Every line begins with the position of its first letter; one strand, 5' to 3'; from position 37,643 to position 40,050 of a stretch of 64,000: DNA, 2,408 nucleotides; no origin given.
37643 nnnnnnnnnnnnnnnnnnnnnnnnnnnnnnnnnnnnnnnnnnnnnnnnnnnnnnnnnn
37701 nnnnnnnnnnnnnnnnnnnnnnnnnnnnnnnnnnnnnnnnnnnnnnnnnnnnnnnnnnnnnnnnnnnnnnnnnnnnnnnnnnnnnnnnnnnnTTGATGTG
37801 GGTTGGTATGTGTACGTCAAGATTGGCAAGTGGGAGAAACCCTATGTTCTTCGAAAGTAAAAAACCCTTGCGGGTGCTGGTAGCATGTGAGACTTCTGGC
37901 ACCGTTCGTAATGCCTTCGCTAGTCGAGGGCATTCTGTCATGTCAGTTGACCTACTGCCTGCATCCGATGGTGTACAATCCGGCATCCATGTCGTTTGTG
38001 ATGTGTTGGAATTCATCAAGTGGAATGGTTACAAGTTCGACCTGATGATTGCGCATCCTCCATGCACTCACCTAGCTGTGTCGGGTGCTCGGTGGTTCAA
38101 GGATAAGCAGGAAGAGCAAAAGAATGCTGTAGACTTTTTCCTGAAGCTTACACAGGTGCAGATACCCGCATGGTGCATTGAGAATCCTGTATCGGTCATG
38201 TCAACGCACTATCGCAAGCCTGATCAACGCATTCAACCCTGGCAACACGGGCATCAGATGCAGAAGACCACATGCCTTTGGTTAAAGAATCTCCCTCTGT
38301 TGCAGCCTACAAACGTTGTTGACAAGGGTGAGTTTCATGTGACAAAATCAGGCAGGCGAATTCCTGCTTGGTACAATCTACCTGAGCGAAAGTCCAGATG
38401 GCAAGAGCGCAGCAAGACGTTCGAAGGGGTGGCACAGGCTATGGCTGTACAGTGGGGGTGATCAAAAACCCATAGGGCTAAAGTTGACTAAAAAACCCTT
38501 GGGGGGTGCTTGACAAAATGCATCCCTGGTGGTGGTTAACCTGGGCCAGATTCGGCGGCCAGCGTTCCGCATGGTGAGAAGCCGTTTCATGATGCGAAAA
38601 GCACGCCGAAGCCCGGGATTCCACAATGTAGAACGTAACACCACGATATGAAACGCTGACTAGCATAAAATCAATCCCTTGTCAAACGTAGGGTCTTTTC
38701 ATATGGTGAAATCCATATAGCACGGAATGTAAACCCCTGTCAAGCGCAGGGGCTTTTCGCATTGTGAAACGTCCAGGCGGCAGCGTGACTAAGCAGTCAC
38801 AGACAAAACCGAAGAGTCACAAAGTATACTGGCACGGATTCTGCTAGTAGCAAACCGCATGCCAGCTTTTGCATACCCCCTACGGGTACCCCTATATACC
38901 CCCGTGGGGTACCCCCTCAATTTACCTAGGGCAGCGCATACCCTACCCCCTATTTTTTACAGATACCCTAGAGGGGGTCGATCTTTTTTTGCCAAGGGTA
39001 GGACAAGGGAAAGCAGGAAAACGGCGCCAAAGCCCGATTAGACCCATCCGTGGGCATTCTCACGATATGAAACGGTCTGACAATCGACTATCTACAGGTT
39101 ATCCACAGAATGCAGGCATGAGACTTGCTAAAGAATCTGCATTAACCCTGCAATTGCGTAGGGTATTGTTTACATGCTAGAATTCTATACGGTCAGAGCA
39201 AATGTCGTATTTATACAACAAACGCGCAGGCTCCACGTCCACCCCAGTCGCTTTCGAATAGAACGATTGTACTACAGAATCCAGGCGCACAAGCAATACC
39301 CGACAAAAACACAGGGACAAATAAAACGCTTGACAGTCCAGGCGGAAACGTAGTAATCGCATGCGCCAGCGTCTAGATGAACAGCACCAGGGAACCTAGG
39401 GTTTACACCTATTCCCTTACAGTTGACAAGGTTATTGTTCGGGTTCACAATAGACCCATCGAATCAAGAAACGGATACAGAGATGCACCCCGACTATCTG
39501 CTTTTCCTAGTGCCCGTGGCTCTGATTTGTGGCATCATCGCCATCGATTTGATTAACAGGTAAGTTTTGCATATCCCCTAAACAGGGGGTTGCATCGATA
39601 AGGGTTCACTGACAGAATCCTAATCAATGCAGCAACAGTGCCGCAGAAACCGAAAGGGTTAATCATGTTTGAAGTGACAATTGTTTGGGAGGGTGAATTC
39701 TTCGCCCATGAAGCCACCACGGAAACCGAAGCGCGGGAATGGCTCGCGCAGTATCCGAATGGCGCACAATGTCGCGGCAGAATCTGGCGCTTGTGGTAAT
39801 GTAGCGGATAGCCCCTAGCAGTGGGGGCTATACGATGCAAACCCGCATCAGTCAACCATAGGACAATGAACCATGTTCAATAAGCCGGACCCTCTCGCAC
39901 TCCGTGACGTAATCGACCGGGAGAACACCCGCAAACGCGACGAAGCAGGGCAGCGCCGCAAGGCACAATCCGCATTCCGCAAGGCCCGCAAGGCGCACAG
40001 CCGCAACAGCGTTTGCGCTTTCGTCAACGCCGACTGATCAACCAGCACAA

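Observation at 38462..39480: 1-kb ORF-free region with iterated short repeats and hairpins between the early block and the GC-rich island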

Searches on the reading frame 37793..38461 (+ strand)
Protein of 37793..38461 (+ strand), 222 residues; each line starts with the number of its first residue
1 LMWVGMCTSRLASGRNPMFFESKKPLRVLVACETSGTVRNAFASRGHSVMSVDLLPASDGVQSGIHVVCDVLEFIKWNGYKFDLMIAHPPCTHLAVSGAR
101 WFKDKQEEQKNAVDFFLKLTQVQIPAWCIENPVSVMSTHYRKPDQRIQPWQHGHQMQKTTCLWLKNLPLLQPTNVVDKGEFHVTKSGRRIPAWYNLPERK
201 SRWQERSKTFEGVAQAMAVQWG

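Call 11: search_protein_families(library=pfam, proteins=[window:37793-38461:+], max_evalue=0.01)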
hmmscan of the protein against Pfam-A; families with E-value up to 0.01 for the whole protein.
window:37793-38461:+ (222 aa): 0 families

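Call 12: search_protein_families(library=phrogs, proteins=[window:37793-38461:+], max_evalue=0.01)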
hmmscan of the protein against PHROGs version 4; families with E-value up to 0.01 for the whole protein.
window:37793-38461:+ (222 aa): 3 families
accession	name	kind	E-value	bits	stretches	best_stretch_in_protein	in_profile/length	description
phrog_757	-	other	1.4e-65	221.8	1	20-222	9-219/247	DNA methyltransferase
phrog_27471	-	unknown function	4.2e-34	117.6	1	128-222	9-93/93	-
phrog_363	-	other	0.00013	22.2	1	64-138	97-171/327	DNA methyltransferase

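Call 13: find_related_loci(query=window:37793-38461:+, collection=viral_contigs, flank=6000)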
Query window:37793-38461:+ (222 aa) in viral_contigs; peptide patterns used: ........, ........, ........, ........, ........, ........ (x = any residue, [..] = any of these).
29 stretches matched a pattern; 28 encode a relative of the query (tblastn E <= 1e-3); 28 distinct loci.
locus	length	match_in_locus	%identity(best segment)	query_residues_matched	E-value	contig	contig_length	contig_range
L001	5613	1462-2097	55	11-222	3e-69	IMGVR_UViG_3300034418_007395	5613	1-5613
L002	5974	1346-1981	55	11-222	3e-69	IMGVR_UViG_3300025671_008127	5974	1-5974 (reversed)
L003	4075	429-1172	48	24-222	1e-68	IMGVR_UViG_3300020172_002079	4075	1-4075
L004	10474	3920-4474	56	23-222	9e-66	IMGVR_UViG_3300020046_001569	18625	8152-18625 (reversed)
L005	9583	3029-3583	56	23-222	9e-66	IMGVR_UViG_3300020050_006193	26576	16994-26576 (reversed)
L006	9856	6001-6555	56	23-222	9e-66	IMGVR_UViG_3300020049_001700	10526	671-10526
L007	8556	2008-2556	57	27-222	4e-64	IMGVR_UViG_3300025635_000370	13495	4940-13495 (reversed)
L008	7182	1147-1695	57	27-222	4e-64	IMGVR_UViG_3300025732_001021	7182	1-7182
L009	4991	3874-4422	57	27-222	4e-64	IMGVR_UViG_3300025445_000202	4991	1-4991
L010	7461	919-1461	54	26-222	1e-63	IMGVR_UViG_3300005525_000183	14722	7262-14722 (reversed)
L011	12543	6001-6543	54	26-222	1e-63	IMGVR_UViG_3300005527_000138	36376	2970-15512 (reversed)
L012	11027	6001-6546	54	26-221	4e-62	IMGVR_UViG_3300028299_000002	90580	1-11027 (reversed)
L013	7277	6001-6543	55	26-222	1e-61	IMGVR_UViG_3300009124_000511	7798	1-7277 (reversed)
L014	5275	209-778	54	26-222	3e-61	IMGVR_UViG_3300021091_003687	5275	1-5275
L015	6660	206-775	54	26-222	3e-61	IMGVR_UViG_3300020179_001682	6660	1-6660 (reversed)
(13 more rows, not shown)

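Call 18: find_encoding_contigs(protein=window:37844-38461:+, flank=10000, max_places=10)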
Protein window:37844-38461:+ (205 aa): 22 contigs read that carry it; 10 places shown.
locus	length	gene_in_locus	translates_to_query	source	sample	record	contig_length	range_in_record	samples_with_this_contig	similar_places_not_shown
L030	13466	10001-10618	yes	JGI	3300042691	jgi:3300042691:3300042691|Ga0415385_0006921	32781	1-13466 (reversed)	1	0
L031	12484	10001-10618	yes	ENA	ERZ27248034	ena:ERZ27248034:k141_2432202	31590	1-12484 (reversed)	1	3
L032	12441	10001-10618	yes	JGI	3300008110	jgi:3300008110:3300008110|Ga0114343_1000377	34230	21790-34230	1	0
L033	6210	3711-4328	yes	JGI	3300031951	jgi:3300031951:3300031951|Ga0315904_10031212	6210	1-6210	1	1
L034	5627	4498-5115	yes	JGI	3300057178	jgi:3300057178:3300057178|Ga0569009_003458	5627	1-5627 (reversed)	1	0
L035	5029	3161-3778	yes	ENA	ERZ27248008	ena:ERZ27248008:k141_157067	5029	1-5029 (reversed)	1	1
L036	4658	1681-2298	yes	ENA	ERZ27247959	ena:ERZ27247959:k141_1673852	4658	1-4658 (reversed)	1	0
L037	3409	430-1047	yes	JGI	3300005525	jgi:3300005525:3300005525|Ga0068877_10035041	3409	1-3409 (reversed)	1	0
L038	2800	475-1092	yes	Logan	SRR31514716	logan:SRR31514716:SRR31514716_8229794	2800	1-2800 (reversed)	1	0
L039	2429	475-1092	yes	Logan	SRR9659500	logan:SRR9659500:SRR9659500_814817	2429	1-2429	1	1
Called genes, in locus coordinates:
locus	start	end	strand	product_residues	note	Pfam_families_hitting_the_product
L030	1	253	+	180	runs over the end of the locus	PF07486:Hydrolase_2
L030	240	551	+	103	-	-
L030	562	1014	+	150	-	PF13328:HD_4 (weak)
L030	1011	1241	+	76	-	-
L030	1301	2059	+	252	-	-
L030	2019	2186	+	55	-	-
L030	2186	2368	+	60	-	-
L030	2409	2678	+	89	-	-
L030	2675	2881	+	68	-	-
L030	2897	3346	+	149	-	-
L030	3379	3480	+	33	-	-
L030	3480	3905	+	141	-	PF25735:Phage_L5_gp82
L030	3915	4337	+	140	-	-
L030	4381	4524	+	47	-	-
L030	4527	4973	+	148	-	-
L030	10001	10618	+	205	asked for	-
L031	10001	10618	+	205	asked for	-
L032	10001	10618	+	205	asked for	-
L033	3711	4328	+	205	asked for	-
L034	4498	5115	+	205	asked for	-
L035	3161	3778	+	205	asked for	-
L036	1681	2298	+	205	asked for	-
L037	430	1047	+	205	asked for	-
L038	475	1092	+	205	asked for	-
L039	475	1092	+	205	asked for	-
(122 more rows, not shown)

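Call 26: find_homologous_proteins(query=window:37844-38461:+, max_evalue=1e-20)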
Query window:37844-38461:+ (205 aa): 8000 proteins with E <= 1e-20 among 8000 candidates; the best 120 are listed.
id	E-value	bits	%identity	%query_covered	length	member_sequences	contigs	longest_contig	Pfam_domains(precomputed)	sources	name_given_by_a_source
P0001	4.8e-139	479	98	100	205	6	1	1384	-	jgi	jgi:site-specific DNA-cytosine methylase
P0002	8.3e-126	436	90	100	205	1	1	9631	-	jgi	jgi:site-specific DNA-cytosine methylase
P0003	8.6e-125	433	90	100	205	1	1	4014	-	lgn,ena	-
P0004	2.2e-121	421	87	100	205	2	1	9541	-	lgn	-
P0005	2.3e-95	336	70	96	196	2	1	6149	-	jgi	-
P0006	1.7e-77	278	63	96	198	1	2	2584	-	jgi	jgi:site-specific DNA-cytosine methylase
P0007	1.0e-76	276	63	96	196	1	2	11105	-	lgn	-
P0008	2.2e-76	274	62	96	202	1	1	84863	-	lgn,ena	-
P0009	2.9e-76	274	61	96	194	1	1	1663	-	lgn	-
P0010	3.8e-76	274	65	96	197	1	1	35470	-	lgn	-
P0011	6.6e-76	273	63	96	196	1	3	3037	-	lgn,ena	-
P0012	1.6e-75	272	62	96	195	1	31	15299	-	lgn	-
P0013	3.2e-75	271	61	96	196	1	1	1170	-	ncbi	-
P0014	3.5e-75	270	62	96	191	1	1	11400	-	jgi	jgi:hypothetical protein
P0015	5.2e-75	270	60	96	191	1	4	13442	-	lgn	-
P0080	1.3e-72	262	59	96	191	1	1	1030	-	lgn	-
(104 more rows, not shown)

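Call 27: find_encoding_contigs(protein=P0002, flank=10000, max_places=4)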
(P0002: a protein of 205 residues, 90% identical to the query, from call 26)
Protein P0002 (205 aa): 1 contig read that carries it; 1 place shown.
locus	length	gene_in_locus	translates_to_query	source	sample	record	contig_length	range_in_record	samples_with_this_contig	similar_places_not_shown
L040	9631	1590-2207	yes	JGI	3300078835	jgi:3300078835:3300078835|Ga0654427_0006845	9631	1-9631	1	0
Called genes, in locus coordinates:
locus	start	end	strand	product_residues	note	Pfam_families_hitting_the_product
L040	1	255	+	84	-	?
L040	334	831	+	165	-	-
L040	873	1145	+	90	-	-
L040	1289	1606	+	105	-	-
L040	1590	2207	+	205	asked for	-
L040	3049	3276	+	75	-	-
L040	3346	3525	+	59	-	-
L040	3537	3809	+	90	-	-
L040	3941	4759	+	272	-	PF23872:DUF7227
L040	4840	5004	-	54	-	-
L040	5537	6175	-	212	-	PF00574:CLP_protease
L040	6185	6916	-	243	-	PF02562:PhoH, PF13604:AAA_30 (weak), PF13245:AAA_19 (weak), PF13401:AAA_22 (weak)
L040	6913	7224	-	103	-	-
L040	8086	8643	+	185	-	-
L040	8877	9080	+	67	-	-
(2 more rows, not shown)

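Call 28: find_encoding_contigs(protein=P0004, flank=10000, max_places=4)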
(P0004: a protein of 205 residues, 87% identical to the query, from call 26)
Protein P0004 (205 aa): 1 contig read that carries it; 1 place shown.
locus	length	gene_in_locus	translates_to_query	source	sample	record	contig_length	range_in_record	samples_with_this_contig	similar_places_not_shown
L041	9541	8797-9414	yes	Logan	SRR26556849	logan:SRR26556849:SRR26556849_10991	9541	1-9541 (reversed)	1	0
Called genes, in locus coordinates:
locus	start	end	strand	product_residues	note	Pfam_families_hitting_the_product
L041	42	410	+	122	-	-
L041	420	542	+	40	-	-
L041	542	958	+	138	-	PF25735:Phage_L5_gp82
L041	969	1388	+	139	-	PF00782:DSPc (weak)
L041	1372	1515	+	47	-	-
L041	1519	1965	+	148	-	-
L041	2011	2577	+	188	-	-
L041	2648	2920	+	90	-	-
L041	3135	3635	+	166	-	-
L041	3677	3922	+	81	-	-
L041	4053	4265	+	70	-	-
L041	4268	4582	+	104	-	-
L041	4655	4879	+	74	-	-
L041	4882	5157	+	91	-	-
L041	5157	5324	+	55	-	-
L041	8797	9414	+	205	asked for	-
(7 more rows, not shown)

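Call 29: find_encoding_contigs(protein=P0005, flank=10000, max_places=4)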
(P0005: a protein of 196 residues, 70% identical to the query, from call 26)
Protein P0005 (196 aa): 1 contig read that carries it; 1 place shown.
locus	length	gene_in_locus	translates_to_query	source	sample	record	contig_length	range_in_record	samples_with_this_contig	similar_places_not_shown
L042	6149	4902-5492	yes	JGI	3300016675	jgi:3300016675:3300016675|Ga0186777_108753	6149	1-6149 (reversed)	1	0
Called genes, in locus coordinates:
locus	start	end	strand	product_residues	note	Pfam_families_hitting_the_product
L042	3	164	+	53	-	?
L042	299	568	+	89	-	-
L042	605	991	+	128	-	-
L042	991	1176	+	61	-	-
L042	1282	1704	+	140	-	-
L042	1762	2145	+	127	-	-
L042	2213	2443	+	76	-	-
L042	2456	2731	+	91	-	-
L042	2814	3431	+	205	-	-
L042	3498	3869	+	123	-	-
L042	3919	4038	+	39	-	-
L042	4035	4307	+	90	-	-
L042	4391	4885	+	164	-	-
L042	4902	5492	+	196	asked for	-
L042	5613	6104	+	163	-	-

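Call 30: find_encoding_contigs(protein=P0003, flank=10000, max_places=4)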
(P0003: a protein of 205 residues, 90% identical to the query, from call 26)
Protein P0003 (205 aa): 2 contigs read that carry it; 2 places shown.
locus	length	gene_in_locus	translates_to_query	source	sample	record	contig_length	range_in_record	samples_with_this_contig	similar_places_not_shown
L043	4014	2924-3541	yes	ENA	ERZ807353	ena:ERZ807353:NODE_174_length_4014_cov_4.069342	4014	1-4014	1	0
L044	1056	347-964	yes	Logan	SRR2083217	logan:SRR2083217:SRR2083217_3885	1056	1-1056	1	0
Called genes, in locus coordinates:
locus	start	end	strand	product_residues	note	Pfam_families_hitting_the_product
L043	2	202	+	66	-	?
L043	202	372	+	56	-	-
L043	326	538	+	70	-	-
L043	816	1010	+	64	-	-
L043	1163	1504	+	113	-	-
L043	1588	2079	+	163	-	-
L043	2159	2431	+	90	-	-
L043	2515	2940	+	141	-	-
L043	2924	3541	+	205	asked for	-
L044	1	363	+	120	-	?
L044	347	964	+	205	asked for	-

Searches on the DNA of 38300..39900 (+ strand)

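Call 8: search_dna_similar(query=window:38300-39700:+, collection=phages, mode=distant, max_rows=30)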
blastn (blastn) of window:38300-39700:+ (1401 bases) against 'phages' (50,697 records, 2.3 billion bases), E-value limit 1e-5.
No match.

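Call 24: search_rna_families(source=window, start=38300, end=39900, threshold=evalue, max_evalue=10)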
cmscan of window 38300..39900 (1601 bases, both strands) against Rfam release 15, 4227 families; matches with E-value up to 10: 5.
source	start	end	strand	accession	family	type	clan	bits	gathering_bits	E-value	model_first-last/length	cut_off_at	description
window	38783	38834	-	RF00039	DicF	Gene; antisense;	-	17.8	48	0.78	1-52/52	no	DicF RNA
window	38691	38762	-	RF01706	Gut-1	Gene; sRNA;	-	16.6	50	5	1-77/77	no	Gut-1 RNA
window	39706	39814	-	RF02559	CbSR4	Gene; antisense;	-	14.6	243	4.2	1-196/196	no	Coxiella burnetii sRNA 4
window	38492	38550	+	RF02803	PyrR205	Gene; snRNA; snoRNA; HACA-box;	-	14.1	35.6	8.2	1-61/61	no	Pyrobaculum sRNA 205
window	39296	39412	+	RF02158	NPPA-AS1_3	Gene; lncRNA;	-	12.6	55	8.5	1-108/108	no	NPPA antisense RNA 1 conserved region 3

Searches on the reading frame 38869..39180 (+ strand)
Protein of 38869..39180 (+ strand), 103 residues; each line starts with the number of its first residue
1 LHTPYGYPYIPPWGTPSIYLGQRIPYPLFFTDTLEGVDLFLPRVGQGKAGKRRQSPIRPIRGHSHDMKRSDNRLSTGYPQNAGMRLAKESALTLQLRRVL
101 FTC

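Call 11: search_protein_families(library=pfam, proteins=[window:38869-39180:+], max_evalue=0.01)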
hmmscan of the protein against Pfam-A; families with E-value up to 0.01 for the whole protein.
window:38869-39180:+ (103 aa): 0 families

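Call 12: search_protein_families(library=phrogs, proteins=[window:38869-39180:+], max_evalue=0.01)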
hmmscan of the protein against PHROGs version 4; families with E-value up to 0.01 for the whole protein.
window:38869-39180:+ (103 aa): 0 families
